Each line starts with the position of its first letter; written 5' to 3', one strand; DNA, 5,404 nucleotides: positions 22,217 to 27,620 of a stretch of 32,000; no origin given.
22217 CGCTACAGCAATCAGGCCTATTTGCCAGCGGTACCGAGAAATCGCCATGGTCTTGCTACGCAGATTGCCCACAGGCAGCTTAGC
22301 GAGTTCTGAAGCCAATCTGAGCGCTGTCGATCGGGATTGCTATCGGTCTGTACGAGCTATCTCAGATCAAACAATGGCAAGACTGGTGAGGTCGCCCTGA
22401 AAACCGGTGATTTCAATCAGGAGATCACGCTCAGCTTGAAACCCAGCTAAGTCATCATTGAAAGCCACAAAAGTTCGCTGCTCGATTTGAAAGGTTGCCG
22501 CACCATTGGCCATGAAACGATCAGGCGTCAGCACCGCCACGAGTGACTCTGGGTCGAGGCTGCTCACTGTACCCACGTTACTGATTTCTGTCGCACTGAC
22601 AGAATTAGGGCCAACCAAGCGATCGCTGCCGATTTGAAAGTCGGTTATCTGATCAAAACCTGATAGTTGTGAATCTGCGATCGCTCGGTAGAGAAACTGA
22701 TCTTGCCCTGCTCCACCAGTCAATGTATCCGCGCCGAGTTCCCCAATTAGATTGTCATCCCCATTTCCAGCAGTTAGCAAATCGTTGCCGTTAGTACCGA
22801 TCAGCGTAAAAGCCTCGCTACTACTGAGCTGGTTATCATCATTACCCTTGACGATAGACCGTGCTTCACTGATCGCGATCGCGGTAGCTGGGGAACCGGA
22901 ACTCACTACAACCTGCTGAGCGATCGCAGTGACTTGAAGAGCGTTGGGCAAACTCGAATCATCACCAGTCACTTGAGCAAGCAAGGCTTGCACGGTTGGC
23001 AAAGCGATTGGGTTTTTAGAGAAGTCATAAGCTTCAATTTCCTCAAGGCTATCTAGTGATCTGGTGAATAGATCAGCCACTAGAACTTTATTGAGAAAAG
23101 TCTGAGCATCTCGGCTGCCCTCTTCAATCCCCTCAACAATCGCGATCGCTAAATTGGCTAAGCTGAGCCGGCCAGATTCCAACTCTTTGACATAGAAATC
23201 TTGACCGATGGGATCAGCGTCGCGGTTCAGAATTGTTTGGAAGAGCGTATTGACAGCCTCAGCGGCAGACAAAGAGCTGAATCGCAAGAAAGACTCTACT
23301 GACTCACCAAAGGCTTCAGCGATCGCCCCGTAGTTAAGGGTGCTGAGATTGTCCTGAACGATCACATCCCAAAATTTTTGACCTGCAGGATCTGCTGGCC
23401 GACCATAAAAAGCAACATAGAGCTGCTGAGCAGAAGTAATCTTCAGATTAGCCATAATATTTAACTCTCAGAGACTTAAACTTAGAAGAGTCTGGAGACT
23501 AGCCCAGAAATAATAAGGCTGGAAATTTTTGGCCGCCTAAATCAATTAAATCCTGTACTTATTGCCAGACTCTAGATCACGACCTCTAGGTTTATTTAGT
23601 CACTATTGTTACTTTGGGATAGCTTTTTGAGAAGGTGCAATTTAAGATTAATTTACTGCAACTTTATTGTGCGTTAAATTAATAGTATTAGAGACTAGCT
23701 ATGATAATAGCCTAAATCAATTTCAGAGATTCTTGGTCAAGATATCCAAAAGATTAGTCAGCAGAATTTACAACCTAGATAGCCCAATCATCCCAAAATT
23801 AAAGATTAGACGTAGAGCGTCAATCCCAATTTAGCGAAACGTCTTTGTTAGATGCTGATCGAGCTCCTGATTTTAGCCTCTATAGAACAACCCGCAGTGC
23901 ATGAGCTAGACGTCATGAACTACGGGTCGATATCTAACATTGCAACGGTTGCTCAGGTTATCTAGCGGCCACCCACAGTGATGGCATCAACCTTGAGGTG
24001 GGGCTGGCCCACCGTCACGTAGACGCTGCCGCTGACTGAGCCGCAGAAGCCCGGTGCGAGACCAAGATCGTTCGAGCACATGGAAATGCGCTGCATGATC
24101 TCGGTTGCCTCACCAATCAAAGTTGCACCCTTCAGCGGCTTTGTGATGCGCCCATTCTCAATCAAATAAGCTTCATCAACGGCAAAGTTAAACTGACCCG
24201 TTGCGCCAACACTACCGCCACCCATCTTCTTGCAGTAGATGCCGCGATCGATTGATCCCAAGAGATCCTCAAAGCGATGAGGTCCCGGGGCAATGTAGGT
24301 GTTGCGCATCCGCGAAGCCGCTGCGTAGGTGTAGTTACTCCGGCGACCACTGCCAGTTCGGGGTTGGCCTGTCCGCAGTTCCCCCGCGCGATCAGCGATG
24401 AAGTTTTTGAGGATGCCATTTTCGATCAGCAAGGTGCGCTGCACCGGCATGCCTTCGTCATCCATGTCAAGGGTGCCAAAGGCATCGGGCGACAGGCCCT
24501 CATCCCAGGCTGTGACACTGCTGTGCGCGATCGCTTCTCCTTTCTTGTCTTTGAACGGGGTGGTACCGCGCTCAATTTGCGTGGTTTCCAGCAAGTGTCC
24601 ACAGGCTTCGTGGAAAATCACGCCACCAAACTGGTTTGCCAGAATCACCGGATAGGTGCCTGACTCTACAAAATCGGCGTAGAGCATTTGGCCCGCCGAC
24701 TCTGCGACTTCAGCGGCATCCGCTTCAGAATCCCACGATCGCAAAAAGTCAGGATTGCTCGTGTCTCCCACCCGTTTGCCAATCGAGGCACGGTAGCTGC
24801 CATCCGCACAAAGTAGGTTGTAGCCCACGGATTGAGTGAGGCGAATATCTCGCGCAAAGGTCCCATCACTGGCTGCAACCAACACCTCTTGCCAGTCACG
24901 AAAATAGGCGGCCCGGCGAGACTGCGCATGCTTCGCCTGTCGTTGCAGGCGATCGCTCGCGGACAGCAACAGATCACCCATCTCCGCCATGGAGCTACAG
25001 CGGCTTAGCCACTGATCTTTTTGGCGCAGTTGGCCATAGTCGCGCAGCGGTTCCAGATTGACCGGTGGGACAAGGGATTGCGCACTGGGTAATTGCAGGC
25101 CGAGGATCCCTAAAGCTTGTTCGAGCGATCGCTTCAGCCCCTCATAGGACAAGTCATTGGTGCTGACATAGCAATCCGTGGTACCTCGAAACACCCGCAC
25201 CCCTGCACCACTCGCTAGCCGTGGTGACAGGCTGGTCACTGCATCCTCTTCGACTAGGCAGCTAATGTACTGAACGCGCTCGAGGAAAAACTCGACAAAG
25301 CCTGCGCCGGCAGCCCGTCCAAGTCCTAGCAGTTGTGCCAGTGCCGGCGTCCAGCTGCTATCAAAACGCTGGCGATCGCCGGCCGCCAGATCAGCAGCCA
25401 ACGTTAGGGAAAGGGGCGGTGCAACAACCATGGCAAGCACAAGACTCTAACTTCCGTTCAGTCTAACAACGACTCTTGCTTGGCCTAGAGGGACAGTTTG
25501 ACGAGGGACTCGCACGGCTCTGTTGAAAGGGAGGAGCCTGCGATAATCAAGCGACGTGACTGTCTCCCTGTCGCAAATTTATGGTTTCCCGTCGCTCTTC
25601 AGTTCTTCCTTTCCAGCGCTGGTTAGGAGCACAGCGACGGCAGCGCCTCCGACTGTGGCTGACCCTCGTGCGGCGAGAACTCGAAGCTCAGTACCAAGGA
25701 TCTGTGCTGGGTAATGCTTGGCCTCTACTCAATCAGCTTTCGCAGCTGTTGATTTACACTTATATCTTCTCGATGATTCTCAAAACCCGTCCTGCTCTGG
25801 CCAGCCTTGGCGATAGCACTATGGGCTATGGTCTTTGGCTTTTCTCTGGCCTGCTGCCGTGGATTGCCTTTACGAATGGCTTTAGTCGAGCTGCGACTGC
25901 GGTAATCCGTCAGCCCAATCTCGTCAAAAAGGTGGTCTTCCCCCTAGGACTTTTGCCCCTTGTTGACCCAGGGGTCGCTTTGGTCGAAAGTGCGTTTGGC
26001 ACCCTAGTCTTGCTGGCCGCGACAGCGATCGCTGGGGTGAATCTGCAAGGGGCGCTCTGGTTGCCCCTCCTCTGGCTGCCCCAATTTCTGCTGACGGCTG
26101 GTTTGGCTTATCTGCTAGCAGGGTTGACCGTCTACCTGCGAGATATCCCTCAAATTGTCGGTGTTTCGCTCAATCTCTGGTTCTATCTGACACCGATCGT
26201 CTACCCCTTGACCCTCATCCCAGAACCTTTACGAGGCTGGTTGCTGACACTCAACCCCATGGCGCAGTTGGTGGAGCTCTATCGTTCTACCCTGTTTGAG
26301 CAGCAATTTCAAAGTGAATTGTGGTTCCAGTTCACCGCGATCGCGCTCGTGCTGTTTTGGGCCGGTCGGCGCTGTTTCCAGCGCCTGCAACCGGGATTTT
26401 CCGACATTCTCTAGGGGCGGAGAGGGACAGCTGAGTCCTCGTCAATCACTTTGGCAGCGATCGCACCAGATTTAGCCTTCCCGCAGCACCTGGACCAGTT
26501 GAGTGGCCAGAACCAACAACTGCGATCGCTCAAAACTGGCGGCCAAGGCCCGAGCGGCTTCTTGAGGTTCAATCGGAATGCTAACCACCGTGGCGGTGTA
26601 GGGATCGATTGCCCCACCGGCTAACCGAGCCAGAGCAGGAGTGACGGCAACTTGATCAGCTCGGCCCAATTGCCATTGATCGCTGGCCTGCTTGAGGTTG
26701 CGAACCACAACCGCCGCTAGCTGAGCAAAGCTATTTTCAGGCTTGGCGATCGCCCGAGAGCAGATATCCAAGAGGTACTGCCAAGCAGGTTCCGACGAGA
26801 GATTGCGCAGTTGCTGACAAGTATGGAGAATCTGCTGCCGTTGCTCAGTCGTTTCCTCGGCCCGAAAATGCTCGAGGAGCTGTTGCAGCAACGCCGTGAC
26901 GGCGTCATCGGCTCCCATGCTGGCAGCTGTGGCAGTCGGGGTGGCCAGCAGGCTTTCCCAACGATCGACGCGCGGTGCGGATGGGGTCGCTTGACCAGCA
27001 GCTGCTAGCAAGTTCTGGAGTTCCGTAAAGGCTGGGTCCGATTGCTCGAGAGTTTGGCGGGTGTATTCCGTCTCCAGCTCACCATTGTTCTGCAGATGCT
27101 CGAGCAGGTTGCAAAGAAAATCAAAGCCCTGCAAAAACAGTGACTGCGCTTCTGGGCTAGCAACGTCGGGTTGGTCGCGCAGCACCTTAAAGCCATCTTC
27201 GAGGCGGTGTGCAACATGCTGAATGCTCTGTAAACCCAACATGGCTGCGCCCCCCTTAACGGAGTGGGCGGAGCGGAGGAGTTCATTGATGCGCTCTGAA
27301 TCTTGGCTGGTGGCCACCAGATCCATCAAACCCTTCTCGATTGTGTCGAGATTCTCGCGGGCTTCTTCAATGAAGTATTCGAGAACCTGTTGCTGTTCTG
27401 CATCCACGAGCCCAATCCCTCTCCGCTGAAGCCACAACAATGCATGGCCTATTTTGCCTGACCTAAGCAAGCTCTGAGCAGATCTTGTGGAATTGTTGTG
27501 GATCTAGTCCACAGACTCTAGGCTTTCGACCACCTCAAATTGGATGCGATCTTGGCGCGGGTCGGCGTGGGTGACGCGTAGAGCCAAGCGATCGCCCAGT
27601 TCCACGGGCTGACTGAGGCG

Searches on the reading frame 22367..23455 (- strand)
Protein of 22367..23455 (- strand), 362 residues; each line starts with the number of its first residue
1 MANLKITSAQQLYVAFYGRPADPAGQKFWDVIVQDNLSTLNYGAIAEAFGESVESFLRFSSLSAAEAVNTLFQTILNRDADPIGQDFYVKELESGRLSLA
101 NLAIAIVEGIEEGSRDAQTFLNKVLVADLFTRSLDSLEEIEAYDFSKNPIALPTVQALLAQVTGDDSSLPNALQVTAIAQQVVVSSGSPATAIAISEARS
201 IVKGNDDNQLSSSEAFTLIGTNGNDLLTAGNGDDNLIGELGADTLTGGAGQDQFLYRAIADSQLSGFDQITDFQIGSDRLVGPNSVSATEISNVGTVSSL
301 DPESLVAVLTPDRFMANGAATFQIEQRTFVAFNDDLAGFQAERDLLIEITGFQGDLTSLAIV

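Call 24: search_protein_families(library=pfam, proteins=[window:22367-23455:-], max_evalue=0.001)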
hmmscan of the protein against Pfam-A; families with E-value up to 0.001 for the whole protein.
window:22367-23455:- (362 aa): 3 families
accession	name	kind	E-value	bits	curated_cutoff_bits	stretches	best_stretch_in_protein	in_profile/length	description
PF13946.11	DUF4214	-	8.2e-12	45.5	23.2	1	47-111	2-67/72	Domain of unknown function (DUF4214)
PF08548.17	Peptidase_M10_C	-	2.2e-07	31.3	20.7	1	228-280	76-127/193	Peptidase M10 serralysin C terminal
PF00353.25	HemolysinCabind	-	2.4e-07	31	23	1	219-253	1-35/36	RTX calcium-binding nonapeptide repeat (4 copies)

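Call 54: search_protein_families(library=ncbifam, proteins=[window:22367-23452:-], max_evalue=0.01)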
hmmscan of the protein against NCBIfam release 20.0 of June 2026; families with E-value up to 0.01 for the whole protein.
window:22367-23452:- (361 aa): 8 families
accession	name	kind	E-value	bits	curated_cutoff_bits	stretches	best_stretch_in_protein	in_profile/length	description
NF041519.1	bluetail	domain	5.7e-18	64.5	21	1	313-356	2-50/55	bluetail domain-containing putative surface protein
NF035945.1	Zn_serralysin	subfamily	1.5e-14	54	500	1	209-279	323-393/462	serralysin family metalloprotease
NF046115.1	Ca_rpt_SMc04171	equivalog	1.5e-13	50.7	625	1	173-281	407-516/574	SMc04171 family calcium-binding repeat protein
NF053766.1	ZapA_metallo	exception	2.1e-12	46.9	940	1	197-279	338-413/483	ZapA family metalloprotease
NF050046.1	PueAB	exception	5.8e-07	28.3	670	1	193-280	483-565/616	polyurethane esterase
NF033943.0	RTX_toxin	subfamily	1.1e-06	27.1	1000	1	202-280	748-821/930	RTX family hemolysin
NF052454.1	BtaGlycanEglC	equivalog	0.00057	18.9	700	1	216-273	102-154/459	endo-1,3-1,4-beta-glycanase EglC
NF033203.1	entero_EhxA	exception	0.0011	17.2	2000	1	216-272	740-797/997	enterohemolysin EhxA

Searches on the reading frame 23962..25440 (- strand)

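Call 24: search_protein_families(library=pfam, proteins=[window:23962-25440:-], max_evalue=0.001)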
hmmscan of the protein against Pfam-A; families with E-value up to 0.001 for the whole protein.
window:23962-25440:- (492 aa): 3 families
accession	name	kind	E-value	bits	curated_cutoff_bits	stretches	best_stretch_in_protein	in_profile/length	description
PF19289.4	PmbA_TldD_3rd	-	3.3e-60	203.4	22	1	260-491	1-220/220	PmbA/TldA metallopeptidase C-terminal domain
PF01523.21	PmbA_TldD_1st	-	4.5e-07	30.4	20.9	1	49-111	1-63/65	PmbA/TldA metallopeptidase domain 1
PF19290.4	PmbA_TldD_2nd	-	5.3e-06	27.3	20.9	1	159-251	23-107/109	PmbA/TldA metallopeptidase central domain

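Call 54: search_protein_families(library=ncbifam, proteins=[window:23962-25437:-], max_evalue=0.01)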
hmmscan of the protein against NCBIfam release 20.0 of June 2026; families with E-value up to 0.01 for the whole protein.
window:23962-25437:- (491 aa): 3 families
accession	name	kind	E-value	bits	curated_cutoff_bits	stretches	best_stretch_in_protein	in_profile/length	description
NF008006.0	PRK10735.1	equivalog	4.8e-74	249.5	513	1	55-490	43-479/481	metalloprotease TldD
NF040952.1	Arch_mtprotase_TldD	equivalog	7.6e-65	219.4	635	1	39-489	6-443/443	zinc metalloprotease TldD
NF008268.0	PRK11040.1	equivalog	1.1e-09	37.5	438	1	238-460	216-427/446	metalloprotease PmbA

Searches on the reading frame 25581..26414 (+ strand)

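Call 24: search_protein_families(library=pfam, proteins=[window:25581-26414:+], max_evalue=0.001)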
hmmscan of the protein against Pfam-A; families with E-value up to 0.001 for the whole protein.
window:25581-26414:+ (277 aa): 1 family
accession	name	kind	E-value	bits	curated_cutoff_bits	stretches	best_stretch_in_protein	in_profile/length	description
PF01061.29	ABC2_membrane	-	6.4e-20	72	26.9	1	26-239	3-211/211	ABC-2 type transporter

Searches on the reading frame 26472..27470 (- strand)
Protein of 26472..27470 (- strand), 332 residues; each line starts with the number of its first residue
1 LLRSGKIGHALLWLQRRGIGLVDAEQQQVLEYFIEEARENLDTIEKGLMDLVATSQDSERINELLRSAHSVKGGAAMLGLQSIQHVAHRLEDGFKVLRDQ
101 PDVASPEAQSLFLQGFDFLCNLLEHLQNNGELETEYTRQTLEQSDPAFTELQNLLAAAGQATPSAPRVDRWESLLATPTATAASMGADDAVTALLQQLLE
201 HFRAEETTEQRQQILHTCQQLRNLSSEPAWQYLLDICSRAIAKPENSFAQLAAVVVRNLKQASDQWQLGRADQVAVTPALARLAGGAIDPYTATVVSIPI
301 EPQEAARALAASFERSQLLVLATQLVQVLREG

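Call 73: search_protein_families(library=pfam, proteins=[window:26472-27470:-], max_evalue=0.0001)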
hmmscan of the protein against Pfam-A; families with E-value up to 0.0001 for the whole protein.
window:26472-27470:- (332 aa): 1 family
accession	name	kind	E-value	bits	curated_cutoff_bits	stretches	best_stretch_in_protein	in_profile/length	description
PF01627.28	Hpt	-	3.1e-16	59.8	24.6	1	28-127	1-82/84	Hpt domain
